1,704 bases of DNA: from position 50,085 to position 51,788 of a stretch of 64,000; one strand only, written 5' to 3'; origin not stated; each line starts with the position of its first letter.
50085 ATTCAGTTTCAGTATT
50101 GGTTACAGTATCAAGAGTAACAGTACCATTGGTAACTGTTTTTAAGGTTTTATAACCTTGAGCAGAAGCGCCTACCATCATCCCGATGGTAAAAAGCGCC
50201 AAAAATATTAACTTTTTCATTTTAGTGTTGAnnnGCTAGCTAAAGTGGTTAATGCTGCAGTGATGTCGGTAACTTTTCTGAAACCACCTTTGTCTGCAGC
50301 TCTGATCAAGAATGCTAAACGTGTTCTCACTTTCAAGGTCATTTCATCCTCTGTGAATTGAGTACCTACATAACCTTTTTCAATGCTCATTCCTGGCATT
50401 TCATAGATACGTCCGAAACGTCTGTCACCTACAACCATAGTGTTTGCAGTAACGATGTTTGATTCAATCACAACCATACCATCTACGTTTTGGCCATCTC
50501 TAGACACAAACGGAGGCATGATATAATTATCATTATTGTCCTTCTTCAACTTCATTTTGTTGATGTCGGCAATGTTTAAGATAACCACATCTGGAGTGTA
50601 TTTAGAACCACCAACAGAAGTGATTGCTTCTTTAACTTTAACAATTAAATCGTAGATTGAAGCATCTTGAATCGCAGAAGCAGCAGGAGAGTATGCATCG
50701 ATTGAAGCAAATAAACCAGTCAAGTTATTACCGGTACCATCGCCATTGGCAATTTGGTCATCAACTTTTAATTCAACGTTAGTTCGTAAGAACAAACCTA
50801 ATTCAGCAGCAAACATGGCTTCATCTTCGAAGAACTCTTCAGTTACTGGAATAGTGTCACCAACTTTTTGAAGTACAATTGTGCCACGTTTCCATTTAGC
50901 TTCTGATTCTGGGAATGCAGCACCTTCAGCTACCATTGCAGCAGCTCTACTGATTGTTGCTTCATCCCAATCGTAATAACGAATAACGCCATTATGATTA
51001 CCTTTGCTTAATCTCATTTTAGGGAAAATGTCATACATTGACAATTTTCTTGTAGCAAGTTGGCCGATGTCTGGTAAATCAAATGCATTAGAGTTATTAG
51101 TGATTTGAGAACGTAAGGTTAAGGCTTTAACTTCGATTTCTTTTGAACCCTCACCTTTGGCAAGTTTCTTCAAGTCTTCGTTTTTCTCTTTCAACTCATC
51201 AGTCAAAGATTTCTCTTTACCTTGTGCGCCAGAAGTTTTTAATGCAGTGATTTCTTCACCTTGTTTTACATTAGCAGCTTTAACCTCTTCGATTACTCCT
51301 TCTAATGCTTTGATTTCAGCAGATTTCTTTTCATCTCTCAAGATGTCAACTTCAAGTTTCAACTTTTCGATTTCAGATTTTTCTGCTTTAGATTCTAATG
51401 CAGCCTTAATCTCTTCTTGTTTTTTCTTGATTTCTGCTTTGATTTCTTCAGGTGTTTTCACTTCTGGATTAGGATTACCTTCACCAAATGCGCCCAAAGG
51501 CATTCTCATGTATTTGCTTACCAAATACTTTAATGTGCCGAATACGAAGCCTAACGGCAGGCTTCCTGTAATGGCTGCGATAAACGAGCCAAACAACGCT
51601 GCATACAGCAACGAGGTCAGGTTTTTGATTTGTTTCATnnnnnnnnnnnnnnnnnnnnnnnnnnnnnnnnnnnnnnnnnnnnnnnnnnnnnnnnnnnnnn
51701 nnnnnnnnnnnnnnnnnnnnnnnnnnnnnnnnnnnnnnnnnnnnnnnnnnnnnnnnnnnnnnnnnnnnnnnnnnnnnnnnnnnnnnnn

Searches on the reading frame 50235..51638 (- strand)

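Call 62: search_protein_families(library=pfam, proteins=[window:50235-51638:-], max_evalue=0.00001)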
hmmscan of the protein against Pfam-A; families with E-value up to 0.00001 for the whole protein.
window:50235-51638:- (468 aa): 1 family
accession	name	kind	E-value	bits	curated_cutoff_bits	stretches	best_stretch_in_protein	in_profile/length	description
PF05065.19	Phage_capsid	-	3.2e-25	89.5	24.2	1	199-446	21-270/280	Phage capsid family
